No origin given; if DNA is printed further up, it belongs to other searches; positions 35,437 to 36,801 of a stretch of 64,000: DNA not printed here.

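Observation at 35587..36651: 354-aa protein with about 14 CxxC zinc-knuckle repeats of DnaJ cysteine-rich type, without a J-domain, overlapping a convergent gene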

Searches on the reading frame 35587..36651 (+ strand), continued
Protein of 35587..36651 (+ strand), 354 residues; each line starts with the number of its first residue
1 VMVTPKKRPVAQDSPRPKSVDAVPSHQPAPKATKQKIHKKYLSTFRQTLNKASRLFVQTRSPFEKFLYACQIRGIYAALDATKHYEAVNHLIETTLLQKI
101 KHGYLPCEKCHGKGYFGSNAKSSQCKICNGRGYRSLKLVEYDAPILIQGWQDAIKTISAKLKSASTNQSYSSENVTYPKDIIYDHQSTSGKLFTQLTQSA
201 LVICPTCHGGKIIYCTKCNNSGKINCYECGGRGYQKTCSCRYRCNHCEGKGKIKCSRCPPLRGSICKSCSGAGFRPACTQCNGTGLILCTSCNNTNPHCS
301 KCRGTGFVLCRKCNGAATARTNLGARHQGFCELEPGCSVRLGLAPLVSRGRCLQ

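Call 46: fold_search(model_id=the predicted structure, library=pdb)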
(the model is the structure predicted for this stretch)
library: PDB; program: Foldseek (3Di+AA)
matches with E <= 10: 34; with E <= 0.001: 0
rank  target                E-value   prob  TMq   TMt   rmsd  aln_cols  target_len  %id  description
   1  6ekb                  3.8e-02  0.44  0.06  0.30   9.4        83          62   29  Crystal structure of the BSD2 homolog of Arabidopsis thaliana (released 2017-12-06)
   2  8ilb_F                9.0e-02  0.99  0.11  0.44   5.6        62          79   32  The complexes of RbcL, AtRaf1 and AtBSD2 (LFB) (released 2023-11-01)
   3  2ctt_MODEL_1_A        1.3e-01  0.25  0.09  0.24  15.1       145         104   16  Solution structure of zinc finger domain from human DnaJ subfamily A menber 3 (released 2005-11-24)
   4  7zhs_E                2.4e-01  0.38  0.10  0.21  10.9        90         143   21  3D reconstruction of the cylindrical assembly of DnaJA2 delta G/F by imposing D5 symmetry (released 2023-07-26)
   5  7zhs_H                2.4e-01  0.38  0.10  0.21  10.9        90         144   21  3D reconstruction of the cylindrical assembly of DnaJA2 delta G/F by imposing D5 symmetry (released 2023-07-26)
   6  6ekc_B1               2.6e-01  0.16  0.07  0.27  11.5        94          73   29  Crystal structure of the BSD2 homolog of Arabidopsis thaliana bound to the octameric assembly of RbcL from Thermosyne (released 2017-12-06)
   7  1exk_MODEL_1_A        2.7e-01  0.92  0.10  0.40   8.6        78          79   19  SOLUTION STRUCTURE OF THE CYSTEINE-RICH DOMAIN OF THE ESCHERICHIA COLI CHAPERONE PROTEIN DNAJ. (released 2000-07-26)
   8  7zhs_A                3.5e-01  0.30  0.10  0.14  10.9        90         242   21  3D reconstruction of the cylindrical assembly of DnaJA2 delta G/F by imposing D5 symmetry (released 2023-07-26)
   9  8ilm_C                4.7e-01  0.97  0.11  0.47   1.7        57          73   30  The cryo-EM structure of eight Rubisco large subunits (RbcL), two Arabidopsis thaliana Rubisco accumulation factors 1  (released 2023-11-01)
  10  9gxp_A                9.9e-01  0.10  0.10  0.06  10.8       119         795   16  C. thermocellum UvrA in complex with DNA with an abasic site (basal conformation) (released 2025-12-24)
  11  9ga5_A                1.2e+00  0.23  0.10  0.05   5.5        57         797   30  MtUvrA2 bound to endogenous E. coli DNA (released 2025-04-23)
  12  2bx9_A                1.4e+00  0.94  0.08  0.53   0.5        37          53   30  Crystal structure of B.subtilis Anti-TRAP protein, an antagonist of TRAP-RNA interactions (released 2005-11-30)
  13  9gxu_A                1.5e+00  0.18  0.10  0.05   5.5        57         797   28  C. thermocellum UvrA (K647A) in complex with DNA with a fluorescein modification (basal conformation) (released 2025-12-24)
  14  7ubl_A                1.6e+00  0.18  0.11  0.23   8.6        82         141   15  Transcription antitermination factor Qlambda in complex with Q-lambda-binding-element DNA (released 2022-09-28)
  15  7ubj_B                1.7e+00  0.82  0.09  0.21   3.1        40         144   22  Transcription antitermination factor Qlambda, type-I crystal (released 2022-09-28)
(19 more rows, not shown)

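Call 50: fold_search(model_id=the predicted structure, library=viral)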
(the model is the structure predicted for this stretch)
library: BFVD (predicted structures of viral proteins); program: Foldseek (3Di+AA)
matches with E <= 10: 45; with E <= 0.001: 2
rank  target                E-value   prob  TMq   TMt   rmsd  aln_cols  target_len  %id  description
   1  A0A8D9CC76            1.6e-05  1.00  0.12  0.09  14.8       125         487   29  Putative hydrolase [uncultured marine phage]
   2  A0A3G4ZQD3            3.6e-04  0.98  0.13  0.19  20.7       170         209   19  CR-type domain-containing protein [Terrestrivirus sp.]
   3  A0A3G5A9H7            2.9e-03  0.87  0.14  0.16  20.6       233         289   17  Uncharacterized protein [Hyperionvirus sp.]
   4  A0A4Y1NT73            2.2e-02  0.98  0.10  0.43  13.6        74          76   28  (no name in the UniProt tables at hand)
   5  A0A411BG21            4.9e-02  1.00  0.09  0.42   0.8        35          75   26  (no name in the UniProt tables at hand)
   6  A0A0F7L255            5.8e-02  0.16  0.06  0.13  24.6       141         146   18  Uncharacterized protein [uncultured marine virus]
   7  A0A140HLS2            6.2e-02  0.98  0.10  0.35  10.8        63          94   19  Uncharacterized protein [Bacillus phage Deep Blue]
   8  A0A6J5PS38            8.4e-02  0.96  0.10  0.37  16.8        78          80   19  Heat shock protein DnaJ, cysteine-rich domain containing protein [uncultured Caudovirales phage]
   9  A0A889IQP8            1.3e-01  0.96  0.09  0.23   9.1        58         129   22  (no name in the UniProt tables at hand)
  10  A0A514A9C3            1.8e-01  0.96  0.09  0.33   4.9        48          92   19  (no name in the UniProt tables at hand)
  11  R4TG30                1.8e-01  0.38  0.10  0.29  16.6       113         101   13  (no name in the UniProt tables at hand)
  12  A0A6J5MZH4            1.9e-01  0.82  0.12  0.46  13.9        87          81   18  Uncharacterized protein [uncultured Caudovirales phage]
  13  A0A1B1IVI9            2.0e-01  0.95  0.10  0.20   5.3        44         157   36  (no name in the UniProt tables at hand)
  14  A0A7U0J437            2.7e-01  0.69  0.10  0.22   8.4        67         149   22  (no name in the UniProt tables at hand)
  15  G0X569                3.3e-01  0.97  0.08  0.37   3.4        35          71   23  Uncharacterized protein [Salmonella phage 7-11]
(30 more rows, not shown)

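Call 52: find_homologous_proteins(query=A1, max_evalue=1e-10)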
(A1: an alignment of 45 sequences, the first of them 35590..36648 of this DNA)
Query A1 (45 sequences) (353 aa, profile of the alignment): 264 proteins with E <= 1e-10 among 6304 candidates; the best 120 are listed.
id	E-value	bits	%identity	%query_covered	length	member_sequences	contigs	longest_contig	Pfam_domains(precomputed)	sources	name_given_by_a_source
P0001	4.2e-150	518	100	100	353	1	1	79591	PF00684.26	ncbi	-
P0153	3.8e-60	223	25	66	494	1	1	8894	-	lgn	-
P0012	2.6e-57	213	30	61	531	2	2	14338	-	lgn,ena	-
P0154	3.5e-50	190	26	61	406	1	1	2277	PF23733.3,PF00684.26,PF25436.1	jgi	-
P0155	6.9e-49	186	31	35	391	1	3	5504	PF00684.26,PF25436.1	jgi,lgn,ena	-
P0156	1.1e-45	175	32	33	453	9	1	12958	PF00684.26,PF25436.1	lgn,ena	-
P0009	3.0e-45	174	28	51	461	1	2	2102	PF25436.1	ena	-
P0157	2.5e-40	157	33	32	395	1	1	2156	PF00684.26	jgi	-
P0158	2.1e-38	151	27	31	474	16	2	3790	PF25433.1,PF00684.26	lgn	-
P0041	7.5e-38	149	30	36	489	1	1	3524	PF25436.1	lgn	-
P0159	1.7e-37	148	31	44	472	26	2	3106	-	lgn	-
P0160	1.1e-36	145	35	34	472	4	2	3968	-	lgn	-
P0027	3.2e-36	144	33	32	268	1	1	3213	PF23733.3,PF00684.26,PF25436.1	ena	-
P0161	1.1e-35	142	31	35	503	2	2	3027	PF25436.1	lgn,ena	-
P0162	2.1e-35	141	33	32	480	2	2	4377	-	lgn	-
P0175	7.3e-32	130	26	72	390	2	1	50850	PF00684.26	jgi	jgi:DnaJ-class molecular chaperone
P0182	1.1e-30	126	29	54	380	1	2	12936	PF27659.1,PF00684.26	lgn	-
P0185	2.5e-30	125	24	80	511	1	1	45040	-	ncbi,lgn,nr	ncbi:MAG: hypothetical protein D6805_03750 [Planctomycetota bacterium]|nr:MAG: hypothetical protein 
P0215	6.6e-27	113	21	85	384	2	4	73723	PF13240.12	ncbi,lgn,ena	-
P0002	5.6e-26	110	31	40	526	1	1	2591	-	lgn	-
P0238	8.4e-25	106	27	81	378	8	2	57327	PF00684.26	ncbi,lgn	-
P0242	1.8e-24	105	25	77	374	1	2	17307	PF23733.3,PF00684.26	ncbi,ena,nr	ncbi:MAG: hypothetical protein J6334_13285 [Kiritimatiellae bacterium]|nr:hypothetical protein [Kiri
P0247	1.1e-23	103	36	33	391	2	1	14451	PF00684.26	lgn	-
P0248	1.6e-23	102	23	85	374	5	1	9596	PF00684.26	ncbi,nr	ncbi:MAG: hypothetical protein J6336_09785 [Kiritimatiellae bacterium]|nr:hypothetical protein [Kiri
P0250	5.3e-23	101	25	85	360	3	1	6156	-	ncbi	-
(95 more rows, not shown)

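Call 56: find_encoding_contigs(protein=P0238, flank=8000, max_places=2)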
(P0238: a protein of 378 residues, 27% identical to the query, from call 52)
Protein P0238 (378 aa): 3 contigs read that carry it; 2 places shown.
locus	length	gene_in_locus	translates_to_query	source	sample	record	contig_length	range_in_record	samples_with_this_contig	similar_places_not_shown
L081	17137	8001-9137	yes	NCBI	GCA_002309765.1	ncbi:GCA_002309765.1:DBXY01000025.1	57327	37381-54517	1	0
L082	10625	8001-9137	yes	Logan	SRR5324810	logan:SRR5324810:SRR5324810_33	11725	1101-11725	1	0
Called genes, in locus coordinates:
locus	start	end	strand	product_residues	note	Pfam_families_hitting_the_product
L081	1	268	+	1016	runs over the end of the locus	PF04313:HSDR_N, PF04851:ResIII, PF00270:DEAD, PF18766:SWI2_SNF2, PF22679:T1R_D3-like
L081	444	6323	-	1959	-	PF10102:DUF2341, PF12951:PATR (faint), PF00139:Lectin_legB (faint), PF18483:Lectin_L-type_dom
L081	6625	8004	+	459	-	PF00072:Response_reg, PF01078:Mg_chelatase (weak), PF20030:bpMoxR (weak), PF00158:Sigma54_activat, PF14532:Sigma54_activ_2, PF07728:AAA_5, PF25601:AAA_lid_14, PF02954:HTH_8, +2 more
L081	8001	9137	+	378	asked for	PF00684:DnaJ_CXXCXGXG (faint)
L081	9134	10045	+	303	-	PF00069:Pkinase, PF07714:PK_Tyr_Ser-Thr, PF01636:APH (faint), PF03109:ABC1 (weak)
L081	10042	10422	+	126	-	PF02643:DUF192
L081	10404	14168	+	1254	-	PF00270:DEAD, PF13245:AAA_19 (weak), PF13401:AAA_22 (weak), PF00271:Helicase_C, PF07717:OB_NTP_bind, PF11898:DUF3418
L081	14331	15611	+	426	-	PF03952:Enolase_N, PF00113:Enolase_C, PF13378:MR_MLE_C (weak)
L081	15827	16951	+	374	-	-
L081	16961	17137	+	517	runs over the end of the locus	PF00069:Pkinase, PF01636:APH (faint), PF07714:PK_Tyr_Ser-Thr, PF03109:ABC1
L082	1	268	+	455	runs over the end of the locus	?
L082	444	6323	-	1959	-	PF10102:DUF2341, PF12951:PATR (faint), PF00139:Lectin_legB (faint), PF18483:Lectin_L-type_dom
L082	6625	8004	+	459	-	PF00072:Response_reg, PF01078:Mg_chelatase (weak), PF20030:bpMoxR (weak), PF00158:Sigma54_activat, PF14532:Sigma54_activ_2, PF07728:AAA_5, PF25601:AAA_lid_14, PF02954:HTH_8, +2 more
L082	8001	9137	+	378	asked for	PF00684:DnaJ_CXXCXGXG (faint)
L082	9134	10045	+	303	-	PF00069:Pkinase, PF07714:PK_Tyr_Ser-Thr, PF01636:APH (faint), PF03109:ABC1 (weak)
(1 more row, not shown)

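Call 57: find_encoding_contigs(protein=P0242, flank=8000, max_places=2)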
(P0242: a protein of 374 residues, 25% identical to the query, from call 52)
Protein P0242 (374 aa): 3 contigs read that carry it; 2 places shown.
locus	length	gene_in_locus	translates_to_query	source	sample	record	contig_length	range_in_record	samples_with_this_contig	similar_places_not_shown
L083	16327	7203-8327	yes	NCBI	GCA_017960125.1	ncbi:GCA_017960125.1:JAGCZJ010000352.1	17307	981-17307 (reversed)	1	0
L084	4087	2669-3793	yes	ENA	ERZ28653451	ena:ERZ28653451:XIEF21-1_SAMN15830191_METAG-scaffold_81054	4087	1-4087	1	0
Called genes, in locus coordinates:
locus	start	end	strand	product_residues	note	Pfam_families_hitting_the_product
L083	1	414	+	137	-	?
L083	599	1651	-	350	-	-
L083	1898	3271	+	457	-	-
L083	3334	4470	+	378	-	PF01636:APH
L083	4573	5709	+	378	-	PF07804:HipA_C (weak)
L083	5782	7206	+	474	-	PF00072:Response_reg, PF00158:Sigma54_activat, PF01078:Mg_chelatase (faint), PF14532:Sigma54_activ_2, PF00004:AAA (weak), PF07728:AAA_5, PF25601:AAA_lid_14, PF02954:HTH_8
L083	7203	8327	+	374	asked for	PF00684:DnaJ_CXXCXGXG (faint), PF23733:GRXCR1-2_C (faint)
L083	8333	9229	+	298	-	PF00069:Pkinase, PF07714:PK_Tyr_Ser-Thr, PF03109:ABC1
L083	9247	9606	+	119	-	PF02643:DUF192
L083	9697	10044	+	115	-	PF04342:DMT_6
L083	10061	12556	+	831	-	-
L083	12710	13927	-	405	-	PF07804:HipA_C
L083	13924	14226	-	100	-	-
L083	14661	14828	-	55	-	-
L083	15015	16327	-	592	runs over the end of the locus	PF00535:Glycos_transf_2, PF10111:Glyco_tranf_2_2 (faint), PF13641:Glyco_tranf_2_3, PF00535:Glycos_transf_2, PF13641:Glyco_tranf_2_3, PF13632:Glyco_trans_2_3 (weak)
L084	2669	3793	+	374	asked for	PF00684:DnaJ_CXXCXGXG (faint), PF23733:GRXCR1-2_C (faint)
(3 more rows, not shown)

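Call 58: find_encoding_contigs(protein=P0215, flank=8000, max_places=2)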
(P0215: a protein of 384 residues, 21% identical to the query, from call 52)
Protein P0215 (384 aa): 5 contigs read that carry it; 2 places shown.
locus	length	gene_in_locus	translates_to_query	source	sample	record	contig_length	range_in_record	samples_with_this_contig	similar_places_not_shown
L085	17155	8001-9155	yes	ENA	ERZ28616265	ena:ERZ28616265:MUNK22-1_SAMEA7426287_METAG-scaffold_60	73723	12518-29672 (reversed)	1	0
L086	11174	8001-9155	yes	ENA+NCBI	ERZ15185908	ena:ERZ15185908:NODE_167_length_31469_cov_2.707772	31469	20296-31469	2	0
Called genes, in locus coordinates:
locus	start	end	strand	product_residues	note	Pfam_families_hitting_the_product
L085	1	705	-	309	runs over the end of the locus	PF00482:T2SSF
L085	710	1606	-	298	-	PF00482:T2SSF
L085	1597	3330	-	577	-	PF16697:Yop-YscD_cpl, PF00498:FHA, PF00437:T2SSE, PF27713:UCP018868 (weak)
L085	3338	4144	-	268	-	PF16976:RcpC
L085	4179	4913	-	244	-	-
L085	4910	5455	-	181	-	-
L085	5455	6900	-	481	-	-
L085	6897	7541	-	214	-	PF07811:TadE (weak)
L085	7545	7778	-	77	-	-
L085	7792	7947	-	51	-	-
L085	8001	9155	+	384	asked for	PF13240:Zn_Ribbon_1 (weak)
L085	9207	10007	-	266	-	PF00929:RNase_T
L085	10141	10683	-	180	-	PF00156:Pribosyltran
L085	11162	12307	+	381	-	-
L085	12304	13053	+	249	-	-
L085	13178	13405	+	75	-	PF04845:PurA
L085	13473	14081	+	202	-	PF07638:Sigma70_ECF, PF04542:Sigma70_r2, PF04545:Sigma70_r4, PF08281:Sigma70_r4_2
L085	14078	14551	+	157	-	-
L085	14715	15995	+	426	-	PF02844:GARS_N, PF01071:GARS_A, PF02786:CPSase_L_D2 (weak), PF02222:ATP-grasp (faint), PF02843:GARS_C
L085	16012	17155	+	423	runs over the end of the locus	PF03572:Peptidase_S41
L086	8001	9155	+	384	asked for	PF13240:Zn_Ribbon_1 (weak)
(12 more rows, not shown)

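Call 59: find_encoding_contigs(protein=P0175, flank=6000, max_places=1)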
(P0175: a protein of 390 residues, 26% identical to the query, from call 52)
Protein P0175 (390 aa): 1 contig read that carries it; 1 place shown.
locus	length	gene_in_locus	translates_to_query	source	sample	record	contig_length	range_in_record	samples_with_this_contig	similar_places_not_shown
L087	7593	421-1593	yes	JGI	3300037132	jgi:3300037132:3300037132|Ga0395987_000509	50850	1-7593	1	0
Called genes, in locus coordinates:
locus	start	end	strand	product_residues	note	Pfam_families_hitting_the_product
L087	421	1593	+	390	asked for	PF00684:DnaJ_CXXCXGXG (faint)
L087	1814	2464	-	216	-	PF02517:Rce1-like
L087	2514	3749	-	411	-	PF01408:GFO_IDH_MocA, PF22725:GFO_IDH_MocA_C3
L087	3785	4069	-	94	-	-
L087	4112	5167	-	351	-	PF03631:Virul_fac_BrkB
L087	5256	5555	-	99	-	PF11373:DUF3175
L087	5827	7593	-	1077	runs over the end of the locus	PF25596:CPSase_L_D1, PF02786:CPSase_L_D2, PF02787:CPSase_L_D3, PF25596:CPSase_L_D1, PF02655:ATP-grasp_3 (weak), PF02786:CPSase_L_D2, PF15632:ATPgrasp_Ter, PF02142:MGS, +3 more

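Call 60: find_encoding_contigs(protein=P0250, flank=6000, max_places=1)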
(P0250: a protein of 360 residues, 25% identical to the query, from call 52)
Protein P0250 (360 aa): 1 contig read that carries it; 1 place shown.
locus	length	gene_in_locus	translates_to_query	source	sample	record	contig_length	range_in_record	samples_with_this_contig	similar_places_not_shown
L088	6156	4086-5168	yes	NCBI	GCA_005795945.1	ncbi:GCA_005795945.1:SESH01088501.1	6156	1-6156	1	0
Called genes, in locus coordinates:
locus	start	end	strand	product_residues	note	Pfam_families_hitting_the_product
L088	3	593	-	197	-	?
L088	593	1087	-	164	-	-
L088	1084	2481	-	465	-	-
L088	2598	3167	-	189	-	-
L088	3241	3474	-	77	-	-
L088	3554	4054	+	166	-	-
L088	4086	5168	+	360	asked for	-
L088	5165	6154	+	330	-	?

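Call 61: find_encoding_contigs(protein=P0185, flank=6000, max_places=1)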
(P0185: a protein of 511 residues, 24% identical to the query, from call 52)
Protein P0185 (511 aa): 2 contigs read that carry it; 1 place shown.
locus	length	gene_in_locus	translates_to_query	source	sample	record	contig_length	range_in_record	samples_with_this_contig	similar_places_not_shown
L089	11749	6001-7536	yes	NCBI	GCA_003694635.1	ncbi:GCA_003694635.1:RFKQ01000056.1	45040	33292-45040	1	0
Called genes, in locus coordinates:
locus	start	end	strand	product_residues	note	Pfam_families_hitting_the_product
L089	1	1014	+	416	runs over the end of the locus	PF13439:Glyco_transf_4, PF13579:Glyco_trans_4_4, PF00534:Glycos_transf_1, PF13692:Glyco_trans_1_4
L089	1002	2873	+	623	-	PF13522:GATase_6, PF12481:DUF3700 (weak), PF13537:GATase_7, PF00733:Asn_synthase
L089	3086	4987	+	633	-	PF16697:Yop-YscD_cpl, PF00498:FHA, PF16697:Yop-YscD_cpl, PF00498:FHA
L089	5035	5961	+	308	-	-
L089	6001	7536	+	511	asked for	-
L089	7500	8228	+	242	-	-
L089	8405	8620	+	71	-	-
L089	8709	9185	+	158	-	-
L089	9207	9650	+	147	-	-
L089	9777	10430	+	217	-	-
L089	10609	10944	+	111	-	-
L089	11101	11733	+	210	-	-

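Call 62: search_protein_families(library=pfam, proteins=[L088:5165-6154:+, L088:3554-4054:+, L081:15827-16951:+, L081:9134-10045:+, L083:1898-3271:+, L089:7500-8228:+, L089:5035-5961:+], max_evalue=0.01)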
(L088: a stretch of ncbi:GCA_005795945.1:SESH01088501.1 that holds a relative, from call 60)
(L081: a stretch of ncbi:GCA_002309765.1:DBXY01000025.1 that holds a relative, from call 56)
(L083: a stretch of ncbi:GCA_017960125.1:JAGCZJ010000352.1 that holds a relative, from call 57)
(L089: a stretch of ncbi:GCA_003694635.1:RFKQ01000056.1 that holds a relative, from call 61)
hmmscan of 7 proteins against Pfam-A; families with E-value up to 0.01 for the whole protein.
L088:5165-6154:+ (330 aa): 2 families
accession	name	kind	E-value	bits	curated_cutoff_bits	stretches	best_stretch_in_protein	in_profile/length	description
PF13240.11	Zn_Ribbon_1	-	2.4e-05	24.4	25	1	33-55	1-23/23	zinc-ribbon domain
PF24463.1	DUF7577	-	0.0071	16.4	28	1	32-55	3-26/27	Domain of unknown function (DUF7577)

L088:3554-4054:+ (166 aa): 0 families

L081:15827-16951:+ (374 aa): 0 families

L081:9134-10045:+ (303 aa): 7 families
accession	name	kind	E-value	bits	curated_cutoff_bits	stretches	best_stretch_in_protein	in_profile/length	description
PF00069.31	Pkinase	-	2.8e-46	158.5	31.7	1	14-269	2-253/263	Protein kinase domain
PF07714.23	PK_Tyr_Ser-Thr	-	1.9e-30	106.5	23.1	1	14-252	2-237/258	Protein tyrosine and serine/threonine kinase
PF03109.22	ABC1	-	1.5e-06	28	22.9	1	85-164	142-219/244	ABC1 atypical kinase-like domain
PF01636.29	APH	-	1.2e-05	25.6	23.2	0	121-150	155-187/239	Phosphotransferase enzyme family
PF14531.12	Kinase-like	-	3.5e-05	23.7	25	1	131-228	164-259/289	Kinase-like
PF01163.29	RIO1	-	0.0055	16.8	22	1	87-156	82-148/187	RIO domain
PF07387.17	Seadorna_VP7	-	0.0088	15.5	20.3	0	110-156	142-187/308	Seadornavirus VP7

L083:1898-3271:+ (457 aa): 1 family
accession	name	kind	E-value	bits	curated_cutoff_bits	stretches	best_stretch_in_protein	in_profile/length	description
PF00480.26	ROK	-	0.0069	16.4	22.9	0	151-283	2-131/294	ROK family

L089:7500-8228:+ (242 aa): 1 family
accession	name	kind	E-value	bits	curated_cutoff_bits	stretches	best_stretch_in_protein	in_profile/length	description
PF02169.21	LPP20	-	0.00019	22.2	25.9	1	81-189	1-97/97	LPP20 lipoprotein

L089:5035-5961:+ (308 aa): 0 families
